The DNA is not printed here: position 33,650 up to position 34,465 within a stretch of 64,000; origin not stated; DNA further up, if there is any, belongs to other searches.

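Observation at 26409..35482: Isp-type [NiFe] hydrogenase joined to a TusA / DsrE / lipoyl-carrier module and a lipoate ligase, with no sHdr or Dsr catalytic genes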

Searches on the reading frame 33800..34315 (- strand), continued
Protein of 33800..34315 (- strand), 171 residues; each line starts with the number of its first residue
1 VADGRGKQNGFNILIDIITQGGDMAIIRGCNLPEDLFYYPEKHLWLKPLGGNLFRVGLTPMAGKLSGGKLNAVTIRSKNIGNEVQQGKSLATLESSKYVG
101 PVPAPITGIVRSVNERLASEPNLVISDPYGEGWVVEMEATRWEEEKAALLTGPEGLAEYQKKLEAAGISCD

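Call 40: find_encoding_contigs(protein=P0263, flank=7000, max_places=2)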
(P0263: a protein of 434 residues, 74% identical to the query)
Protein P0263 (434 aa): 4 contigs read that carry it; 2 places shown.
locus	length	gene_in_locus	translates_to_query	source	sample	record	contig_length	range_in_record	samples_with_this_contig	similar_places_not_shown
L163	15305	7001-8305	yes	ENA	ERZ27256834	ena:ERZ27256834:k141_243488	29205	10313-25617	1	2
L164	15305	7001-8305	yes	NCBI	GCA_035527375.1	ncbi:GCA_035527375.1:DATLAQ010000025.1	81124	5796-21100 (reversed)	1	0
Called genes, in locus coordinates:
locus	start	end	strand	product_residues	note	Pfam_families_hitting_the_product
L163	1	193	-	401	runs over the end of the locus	-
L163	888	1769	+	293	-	PF04480:DUF559, PF18741:MTES_1575 (weak)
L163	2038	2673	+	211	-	PF02660:G3P_acyltransf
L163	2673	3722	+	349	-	PF01210:NAD_Gly3P_dh_N, PF02558:ApbA, PF03446:NAD_binding_2 (weak), PF03807:F420_oxidored (weak), PF07479:NAD_Gly3P_dh_C, PF20618:GPD_NAD_C_bact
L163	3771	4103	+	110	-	PF00085:Thioredoxin, PF14595:Thioredoxin_9 (weak), PF13098:Thioredoxin_2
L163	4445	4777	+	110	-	PF25213:HVO_A0261_N, PF12840:HTH_20, PF01022:HTH_5, PF12802:MarR_2 (weak)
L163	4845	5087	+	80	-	PF01206:TusA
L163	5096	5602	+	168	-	PF13686:DrsE_2, PF02635:DsrE (weak)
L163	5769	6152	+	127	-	PF02635:DsrE, PF13686:DrsE_2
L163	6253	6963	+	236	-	PF02665:Nitrate_red_gam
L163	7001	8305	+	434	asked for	PF13183:Fer4_8, PF12838:Fer4_7 (weak), PF13534:Fer4_17 (weak), PF02754:CCG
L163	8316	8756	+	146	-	PF01597:GCV_H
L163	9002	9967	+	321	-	-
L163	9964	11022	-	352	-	-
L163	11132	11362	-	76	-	PF09413:DUF2007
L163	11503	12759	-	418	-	PF25881:HH_YBHG (faint), PF25917:BSH_RND (faint), PF25919:BSH_CusB (weak), PF25954:Beta-barrel_RND_2, PF25990:Beta-barrel_YknX (weak), PF26002:Beta-barrel_AprE (weak)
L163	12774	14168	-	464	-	PF26002:Beta-barrel_AprE (faint), PF25973:BSH_CzcB (faint), PF25881:HH_YBHG (faint), PF25954:Beta-barrel_RND_2, PF25990:Beta-barrel_YknX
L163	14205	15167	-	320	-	PF00005:ABC_tran, PF13304:AAA_21 (weak), PF13732:DrrA1-3_C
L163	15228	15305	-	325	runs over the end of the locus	PF00005:ABC_tran, PF13304:AAA_21 (weak)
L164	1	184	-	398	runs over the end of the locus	-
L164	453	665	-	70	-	-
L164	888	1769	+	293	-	PF04480:DUF559, PF18741:MTES_1575 (weak)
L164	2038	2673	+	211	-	PF02660:G3P_acyltransf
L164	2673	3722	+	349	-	PF01210:NAD_Gly3P_dh_N, PF02558:ApbA, PF03446:NAD_binding_2 (weak), PF03807:F420_oxidored (weak), PF07479:NAD_Gly3P_dh_C, PF20618:GPD_NAD_C_bact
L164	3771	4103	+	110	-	PF00085:Thioredoxin, PF14595:Thioredoxin_9 (weak), PF13098:Thioredoxin_2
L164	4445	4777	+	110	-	PF25213:HVO_A0261_N, PF12840:HTH_20, PF01022:HTH_5, PF12802:MarR_2 (weak)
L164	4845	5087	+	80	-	PF01206:TusA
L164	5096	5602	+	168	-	PF13686:DrsE_2, PF02635:DsrE (weak)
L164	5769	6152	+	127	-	PF02635:DsrE, PF13686:DrsE_2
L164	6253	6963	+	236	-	PF02665:Nitrate_red_gam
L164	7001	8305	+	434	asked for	PF13183:Fer4_8, PF12838:Fer4_7 (weak), PF13534:Fer4_17 (weak), PF02754:CCG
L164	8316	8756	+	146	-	PF01597:GCV_H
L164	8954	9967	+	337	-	-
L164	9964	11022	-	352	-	-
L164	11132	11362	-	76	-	PF09413:DUF2007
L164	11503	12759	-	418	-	PF25881:HH_YBHG (faint), PF25917:BSH_RND (faint), PF25919:BSH_CusB (weak), PF25954:Beta-barrel_RND_2, PF25990:Beta-barrel_YknX (weak), PF26002:Beta-barrel_AprE (weak)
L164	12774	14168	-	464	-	PF26002:Beta-barrel_AprE (faint), PF25973:BSH_CzcB (faint), PF25881:HH_YBHG (faint), PF25954:Beta-barrel_RND_2, PF25990:Beta-barrel_YknX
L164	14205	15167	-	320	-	PF00005:ABC_tran, PF13304:AAA_21 (weak), PF13732:DrrA1-3_C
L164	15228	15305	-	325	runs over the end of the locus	PF00005:ABC_tran, PF13304:AAA_21 (weak)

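Call 41: find_encoding_contigs(protein=P0285, flank=7000, max_places=2)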
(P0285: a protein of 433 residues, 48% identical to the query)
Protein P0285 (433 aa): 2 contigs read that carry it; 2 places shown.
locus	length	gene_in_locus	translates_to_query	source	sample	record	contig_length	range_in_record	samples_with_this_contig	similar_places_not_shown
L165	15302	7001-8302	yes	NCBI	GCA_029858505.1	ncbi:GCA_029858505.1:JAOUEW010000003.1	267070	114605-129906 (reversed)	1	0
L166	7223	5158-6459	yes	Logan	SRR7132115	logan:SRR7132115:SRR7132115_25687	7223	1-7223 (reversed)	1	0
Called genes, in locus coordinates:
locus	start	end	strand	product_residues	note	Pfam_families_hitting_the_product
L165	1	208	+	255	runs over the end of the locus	-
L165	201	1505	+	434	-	PF13484:Fer4_16 (faint), PF13746:Fer4_18 (faint), PF13183:Fer4_8 (weak), PF13187:Fer4_9, PF13237:Fer4_10 (weak), PF13534:Fer4_17 (weak), PF02754:CCG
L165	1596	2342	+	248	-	PF01012:ETF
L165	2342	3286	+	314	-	PF01012:ETF, PF00766:ETF_alpha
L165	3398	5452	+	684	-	PF13183:Fer4_8, PF13187:Fer4_9, PF13237:Fer4_10 (weak), PF02754:CCG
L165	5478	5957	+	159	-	PF01597:GCV_H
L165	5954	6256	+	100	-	-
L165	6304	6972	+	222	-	-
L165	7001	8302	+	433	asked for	PF13187:Fer4_9 (faint), PF13237:Fer4_10 (faint), PF12838:Fer4_7 (faint), PF13183:Fer4_8, PF13534:Fer4_17, PF02754:CCG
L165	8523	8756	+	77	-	PF01206:TusA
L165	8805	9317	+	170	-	PF02635:DsrE (faint), PF13686:DrsE_2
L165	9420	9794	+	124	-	PF02635:DsrE, PF13686:DrsE_2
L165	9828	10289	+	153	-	PF01597:GCV_H, PF00364:Biotin_lipoyl (weak)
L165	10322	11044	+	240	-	PF13183:Fer4_8, PF13187:Fer4_9 (faint), PF13534:Fer4_17 (weak)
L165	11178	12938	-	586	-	PF00916:Sulfate_transp, PF01740:STAS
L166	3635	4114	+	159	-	PF01597:GCV_H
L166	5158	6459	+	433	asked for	PF13187:Fer4_9 (faint), PF13237:Fer4_10 (faint), PF12838:Fer4_7 (faint), PF13183:Fer4_8, PF13534:Fer4_17, PF02754:CCG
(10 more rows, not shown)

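Call 42: find_encoding_contigs(protein=P0360, flank=7000, max_places=2)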
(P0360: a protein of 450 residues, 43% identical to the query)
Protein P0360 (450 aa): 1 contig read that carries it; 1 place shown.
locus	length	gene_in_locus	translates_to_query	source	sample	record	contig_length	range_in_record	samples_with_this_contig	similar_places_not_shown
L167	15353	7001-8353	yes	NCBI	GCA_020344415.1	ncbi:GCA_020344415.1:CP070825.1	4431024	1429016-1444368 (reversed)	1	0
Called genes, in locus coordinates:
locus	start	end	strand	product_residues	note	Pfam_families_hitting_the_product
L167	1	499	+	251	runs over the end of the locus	PF02633:Creatininase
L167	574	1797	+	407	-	PF07075:NamZ_N, PF20732:NamZ_C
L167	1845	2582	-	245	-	PF13483:Lactamase_B_3, PF12706:Lactamase_B_2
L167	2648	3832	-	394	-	PF00248:Aldo_ket_red, PF13187:Fer4_9 (weak)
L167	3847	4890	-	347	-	-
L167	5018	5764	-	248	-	PF27246:MJ1433_N, PF27232:MJ1433_C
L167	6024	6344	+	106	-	PF04358:DsrC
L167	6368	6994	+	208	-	-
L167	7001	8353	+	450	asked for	PF13187:Fer4_9 (faint), PF13183:Fer4_8, PF13534:Fer4_17 (weak), PF02754:CCG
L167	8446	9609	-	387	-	PF00266:Aminotran_5, PF00155:Aminotran_1_2 (faint), PF01053:Cys_Met_Meta_PP, PF01041:DegT_DnrJ_EryC1 (faint), PF01212:Beta_elim_lyase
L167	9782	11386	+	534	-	PF01979:Amidohydro_1 (faint), PF07969:Amidohydro_3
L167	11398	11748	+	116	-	PF02311:AraC_binding, PF07883:Cupin_2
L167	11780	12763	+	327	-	PF07678:TED_complement (faint), PF13249:SQHop_cyclase_N (faint), PF00432:Prenyltrans (faint), PF13243:SQHop_cyclase_C (weak)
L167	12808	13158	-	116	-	-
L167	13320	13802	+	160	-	PF01288:HPPK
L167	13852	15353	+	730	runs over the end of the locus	PF13715:CarbopepD_reg_2 (weak), PF07715:Plug, PF00593:TonB_dep_Rec_b-barrel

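Call 43: find_encoding_contigs(protein=P0322, flank=6000, max_places=1)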
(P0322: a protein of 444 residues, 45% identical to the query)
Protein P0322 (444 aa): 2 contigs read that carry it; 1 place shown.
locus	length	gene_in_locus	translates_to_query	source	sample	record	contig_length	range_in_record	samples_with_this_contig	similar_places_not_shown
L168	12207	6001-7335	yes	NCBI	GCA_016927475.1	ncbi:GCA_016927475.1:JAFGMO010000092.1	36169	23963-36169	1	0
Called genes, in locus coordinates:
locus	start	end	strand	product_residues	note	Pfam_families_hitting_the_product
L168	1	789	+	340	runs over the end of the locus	-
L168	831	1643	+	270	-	PF12849:PBP_like_2, PF01547:SBP_bac_1 (weak), PF13531:SBP_bac_11, PF12727:PBP_like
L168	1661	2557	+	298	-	PF00528:BPD_transp_1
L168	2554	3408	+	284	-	PF00528:BPD_transp_1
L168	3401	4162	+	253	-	PF02463:SMC_N (weak), PF00005:ABC_tran, PF13304:AAA_21 (weak)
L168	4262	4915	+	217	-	PF01895:PhoU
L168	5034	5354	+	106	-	PF04358:DsrC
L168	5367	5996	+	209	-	-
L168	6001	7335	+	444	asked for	PF13187:Fer4_9 (faint), PF13183:Fer4_8, PF13534:Fer4_17, PF02754:CCG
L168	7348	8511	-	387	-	PF00266:Aminotran_5, PF01053:Cys_Met_Meta_PP, PF01212:Beta_elim_lyase (weak)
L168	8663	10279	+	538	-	PF07969:Amidohydro_3, PF01979:Amidohydro_1 (weak)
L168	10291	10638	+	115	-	PF02311:AraC_binding, PF07883:Cupin_2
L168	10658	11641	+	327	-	PF13249:SQHop_cyclase_N (faint), PF13243:SQHop_cyclase_C (weak)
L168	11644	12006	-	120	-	-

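Call 44: find_encoding_contigs(protein=P0329, flank=6000, max_places=1)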
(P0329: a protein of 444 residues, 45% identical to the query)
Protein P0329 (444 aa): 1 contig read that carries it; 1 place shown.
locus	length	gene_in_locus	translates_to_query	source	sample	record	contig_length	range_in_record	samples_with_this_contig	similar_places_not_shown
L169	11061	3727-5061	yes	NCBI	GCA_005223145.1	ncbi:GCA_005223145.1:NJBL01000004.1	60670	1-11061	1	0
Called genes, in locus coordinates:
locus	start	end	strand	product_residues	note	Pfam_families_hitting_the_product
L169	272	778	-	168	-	-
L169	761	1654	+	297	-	PF00133:tRNA-synt_1, PF01406:tRNA-synt_1e, PF01921:tRNA-synt_1f (faint), PF09190:DALR_2 (weak), PF23493:CysS_C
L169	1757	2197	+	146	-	PF08378:NERD, PF02021:UPF0102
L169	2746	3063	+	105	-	PF04358:DsrC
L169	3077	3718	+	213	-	-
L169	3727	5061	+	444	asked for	PF13183:Fer4_8, PF02754:CCG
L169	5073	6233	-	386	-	PF00266:Aminotran_5, PF00464:SHMT (faint), PF01041:DegT_DnrJ_EryC1 (weak), PF01212:Beta_elim_lyase (weak), PF01053:Cys_Met_Meta_PP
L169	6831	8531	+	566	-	PF07969:Amidohydro_3, PF01979:Amidohydro_1 (weak)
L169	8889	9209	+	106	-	-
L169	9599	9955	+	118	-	-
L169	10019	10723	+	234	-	PF03483:B3_4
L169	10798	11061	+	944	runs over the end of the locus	PF02065:Melibiase, PF01055:Glyco_hydro_31_2nd, PF02638:GHL10 (faint), PF17801:Melibiase_C (weak)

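Call 45: find_encoding_contigs(protein=P0308, flank=6000, max_places=1)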
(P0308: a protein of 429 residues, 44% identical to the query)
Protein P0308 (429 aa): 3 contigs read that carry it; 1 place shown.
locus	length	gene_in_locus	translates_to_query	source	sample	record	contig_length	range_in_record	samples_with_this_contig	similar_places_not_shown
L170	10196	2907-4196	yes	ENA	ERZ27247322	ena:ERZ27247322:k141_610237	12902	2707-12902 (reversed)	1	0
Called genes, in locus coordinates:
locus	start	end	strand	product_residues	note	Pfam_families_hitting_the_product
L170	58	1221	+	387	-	PF00266:Aminotran_5, PF01053:Cys_Met_Meta_PP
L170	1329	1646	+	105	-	PF04358:DsrC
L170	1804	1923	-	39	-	-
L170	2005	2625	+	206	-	-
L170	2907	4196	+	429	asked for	PF13183:Fer4_8, PF13534:Fer4_17 (weak), PF02754:CCG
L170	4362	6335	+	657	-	PF00005:ABC_tran, PF02367:TsaE (faint), PF13304:AAA_21 (faint), PF12848:ABC_tran_Xtn, PF00005:ABC_tran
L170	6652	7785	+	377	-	PF00793:DAHP_synth_1, PF01817:CM_2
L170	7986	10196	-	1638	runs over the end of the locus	?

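Call 47: search_solved_structures(query=window:33800-34246:-, max_evalue=0.001)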
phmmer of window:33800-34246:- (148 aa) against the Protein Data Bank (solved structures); distinct sequences matched with E-value up to 0.001: 14.
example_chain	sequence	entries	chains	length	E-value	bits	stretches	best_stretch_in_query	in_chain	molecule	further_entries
3ift_A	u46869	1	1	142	3.4e-16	62.7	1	8-117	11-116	Glycine cleavage system H protein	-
3hgb_A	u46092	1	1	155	4.4e-16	62.3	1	8-117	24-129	Glycine cleavage system H protein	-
3a8i_E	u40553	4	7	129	3e-14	56.4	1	8-127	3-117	Glycine cleavage system H protein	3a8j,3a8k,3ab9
3a7a_B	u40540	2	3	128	3.4e-14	56.2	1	8-127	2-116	Glycine cleavage system H protein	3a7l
1onl_A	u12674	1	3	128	3.7e-14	56.1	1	8-115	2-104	glycine cleavage system H protein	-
2ka7_A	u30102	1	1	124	1.2e-13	54.4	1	16-118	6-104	Glycine cleavage system H protein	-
1zko_A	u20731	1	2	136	1.5e-13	54.1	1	16-118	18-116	Glycine cleavage system H protein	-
1dxm_A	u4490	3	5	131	2.6e-11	46.9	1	11-127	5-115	H PROTEIN | H PROTEIN OF THE GLYCINE CLEAVAGE SYSTEM | H-PROTEIN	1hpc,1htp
3tzu_A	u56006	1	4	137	8e-10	42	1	29-121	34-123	Glycine cleavage system H protein 1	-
2edg_A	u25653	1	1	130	1.5e-08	37.9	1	16-140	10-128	Glycine cleavage system H protein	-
8ugo_E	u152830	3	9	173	6.3e-08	35.9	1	16-138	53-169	Glycine cleavage system H protein, mitochondrial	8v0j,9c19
3mxu_A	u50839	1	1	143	6.7e-08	35.8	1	14-116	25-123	Glycine cleavage system H protein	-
3klr_A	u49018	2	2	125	9.4e-08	35.3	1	16-138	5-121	Glycine cleavage system H protein | Glycine cleavage system H protein, mitochondrial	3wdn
7b9k_A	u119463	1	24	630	2e-07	34.2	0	55-95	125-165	Dihydrolipoyllysine-residue acetyltransferase component of pyruvate dehydrogenase complex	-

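Call 51: search_protein_families(library=pfam, proteins=[L037:6290-7000:+, L037:4427-4759:+], max_evalue=1)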
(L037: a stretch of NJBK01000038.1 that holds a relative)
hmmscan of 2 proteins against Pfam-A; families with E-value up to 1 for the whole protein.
L037:6290-7000:+ (236 aa): 1 family
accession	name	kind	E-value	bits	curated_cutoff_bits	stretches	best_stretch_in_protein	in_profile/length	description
PF02665.19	Nitrate_red_gam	-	1.7e-16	61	22.9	1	72-226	41-201/217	Nitrate reductase gamma subunit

L037:4427-4759:+ (110 aa): 24 families
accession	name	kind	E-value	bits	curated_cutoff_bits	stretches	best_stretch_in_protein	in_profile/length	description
PF01022.26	HTH_5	-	1e-13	51.3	22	1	22-65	1-44/47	Bacterial regulatory protein, arsR family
PF12840.13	HTH_20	-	1.1e-10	41.8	27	1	20-67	1-49/51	Helix-turn-helix domain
PF25213.1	HVO_A0261_N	-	5.3e-09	36.3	35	1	22-72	10-60/86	HVO_A0261 N-terminal domain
PF12802.13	MarR_2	-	1.5e-06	28.7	27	1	26-68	8-52/61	MarR family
PF08279.18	HTH_11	-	1.2e-05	25.5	25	1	25-62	2-41/55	HTH domain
PF09339.16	HTH_IclR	-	2.6e-05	24.3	22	1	26-69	6-51/52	IclR helix-turn-helix domain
PF13412.12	HTH_24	-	0.00011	22.2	21.9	1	22-63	2-44/48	Winged helix-turn-helix DNA-binding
PF01978.25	TrmB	-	0.00029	21.1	25.6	1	32-79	18-64/68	Sugar-specific transcriptional regulator TrmB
PF13551.12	HTH_29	-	0.00038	20.9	28.1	1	25-61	1-37/64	Winged helix-turn helix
PF24034.1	DUF7343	-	0.0035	17.6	27.6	1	20-72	2-54/62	Domain of unknown function (DUF7343)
PF24270.1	HTH_Cmi2_C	-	0.0062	17.2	27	1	25-72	77-124/125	Cmi2, C-terminal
PF13384.12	HTH_23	-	0.0068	16.6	24.6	1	24-59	6-40/50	Homeodomain-like domain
PF13518.12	HTH_28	-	0.0088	16.5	25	1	24-61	2-37/52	Helix-turn-helix domain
PF01638.23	HxlR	-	0.0099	16.1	20.8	1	26-80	8-66/91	HxlR-like helix-turn-helix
PF14947.12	HTH_45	-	0.011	16.1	25.5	1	27-70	10-53/77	Winged helix-turn-helix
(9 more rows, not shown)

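Call 68: search_protein_families(library=pfam, proteins=[L028:1680-2873:+, L028:2938-4005:+, L028:4002-4745:+, L028:4723-5997:+, L028:6089-6856:+, L028:6885-7826:+, L028:7845-9995:+, L028:12799-13344:+, L028:14171-15196:+, L028:16687-17919:+], max_evalue=0.00001)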
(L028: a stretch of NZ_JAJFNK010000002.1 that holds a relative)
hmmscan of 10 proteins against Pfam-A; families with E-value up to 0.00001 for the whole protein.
L028:1680-2873:+ (397 aa): 1 family
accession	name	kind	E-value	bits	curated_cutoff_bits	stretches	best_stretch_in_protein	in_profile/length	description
PF02754.22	CCG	-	3.9e-12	46.5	20.6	1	214-312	1-84/85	Cysteine-rich domain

L028:2938-4005:+ (355 aa): 5 families
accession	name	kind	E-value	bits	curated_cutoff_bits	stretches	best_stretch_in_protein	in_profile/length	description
PF07992.20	Pyr_redox_2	-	5.2e-17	62.6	26.1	1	5-126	2-118/291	Pyridine nucleotide-disulphide oxidoreductase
PF12831.13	FAD_oxidored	-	1.3e-08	35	27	1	6-70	2-66/416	FAD dependent oxidoreductase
PF13738.12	Pyr_redox_3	-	1.6e-06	28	30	0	3-118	164-268/305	Pyridine nucleotide-disulphide oxidoreductase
PF13450.12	NAD_binding_8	-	3.4e-06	27.7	21.9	1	8-46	1-39/68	NAD(P)-binding Rossmann-like domain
PF00070.33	Pyr_redox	-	9.9e-06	26.4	22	0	6-39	2-35/82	Pyridine nucleotide-disulphide oxidoreductase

L028:4002-4745:+ (247 aa): 0 families

L028:4723-5997:+ (424 aa): 5 families
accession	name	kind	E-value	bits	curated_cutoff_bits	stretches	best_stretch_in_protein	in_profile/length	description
PF02754.22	CCG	-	1.5e-22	79.9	20.6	2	300-385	1-78/85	Cysteine-rich domain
PF13187.11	Fer4_9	-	2.6e-10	40.6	27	1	54-110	1-50/52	4Fe-4S dicluster domain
PF13183.11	Fer4_8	-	6.1e-10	39.9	27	1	52-111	2-68/68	4Fe-4S dicluster domain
PF13534.11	Fer4_17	-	2.3e-08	34.9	22.2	1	55-112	2-61/61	4Fe-4S dicluster domain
PF13484.11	Fer4_16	-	8.7e-07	30.1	30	0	55-68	2-15/66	4Fe-4S double cluster binding domain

L028:6089-6856:+ (255 aa): 1 family
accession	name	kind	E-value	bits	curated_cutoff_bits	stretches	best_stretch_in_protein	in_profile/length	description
PF01012.27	ETF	-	6.7e-25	88.4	26.7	1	27-195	5-163/181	Electron transfer flavoprotein domain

L028:6885-7826:+ (313 aa): 2 families
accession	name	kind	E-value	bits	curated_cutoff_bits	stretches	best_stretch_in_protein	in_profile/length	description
PF00766.25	ETF_alpha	-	7.3e-33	112.8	27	1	191-271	1-81/81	Electron transfer flavoprotein FAD-binding domain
PF01012.27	ETF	-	1.7e-18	67.5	26.7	1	5-172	2-179/181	Electron transfer flavoprotein domain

L028:7845-9995:+ (716 aa): 8 families
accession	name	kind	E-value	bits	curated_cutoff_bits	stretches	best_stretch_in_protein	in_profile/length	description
PF02754.22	CCG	-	2.9e-20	72.6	20.6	1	590-672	1-78/85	Cysteine-rich domain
PF13237.11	Fer4_10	-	5.5e-11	42.7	25.5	1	303-398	5-53/53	4Fe-4S dicluster domain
PF13187.11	Fer4_9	-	2.2e-10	40.9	27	1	306-400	1-50/52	4Fe-4S dicluster domain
PF13183.11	Fer4_8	-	5e-09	37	27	1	304-401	2-68/68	4Fe-4S dicluster domain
PF12838.12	Fer4_7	-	1.1e-07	32.6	27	0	384-401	35-52/52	4Fe-4S dicluster domain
PF12797.12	Fer4_2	-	4e-07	30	24.5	0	298-319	1-22/22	4Fe-4S binding domain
PF13484.11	Fer4_16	-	5.9e-07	30.6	30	0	387-416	2-32/66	4Fe-4S double cluster binding domain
PF13534.11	Fer4_17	-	4.6e-06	27.5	22.2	0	302-319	41-58/61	4Fe-4S dicluster domain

L028:12799-13344:+ (181 aa): 2 families
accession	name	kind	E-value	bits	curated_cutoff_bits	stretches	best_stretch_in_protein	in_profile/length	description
PF13185.12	GAF_2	-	8.5e-08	32.9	28.6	1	76-156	49-132/136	GAF domain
PF01590.32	GAF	-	9.1e-06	26.7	22.4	0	63-156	35-130/133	GAF domain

L028:14171-15196:+ (341 aa): 1 family
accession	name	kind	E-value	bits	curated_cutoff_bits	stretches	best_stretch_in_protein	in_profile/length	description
PF21948.1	LplA-B_cat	-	6.6e-24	85.4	27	1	41-231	9-199/200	Lipoyl protein ligase A/B catalytic domain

L028:16687-17919:+ (410 aa): 1 family
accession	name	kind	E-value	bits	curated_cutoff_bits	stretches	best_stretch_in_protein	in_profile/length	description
PF04055.27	Radical_SAM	-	4.6e-12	46.9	29.5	1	95-265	5-163/166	Radical SAM superfamily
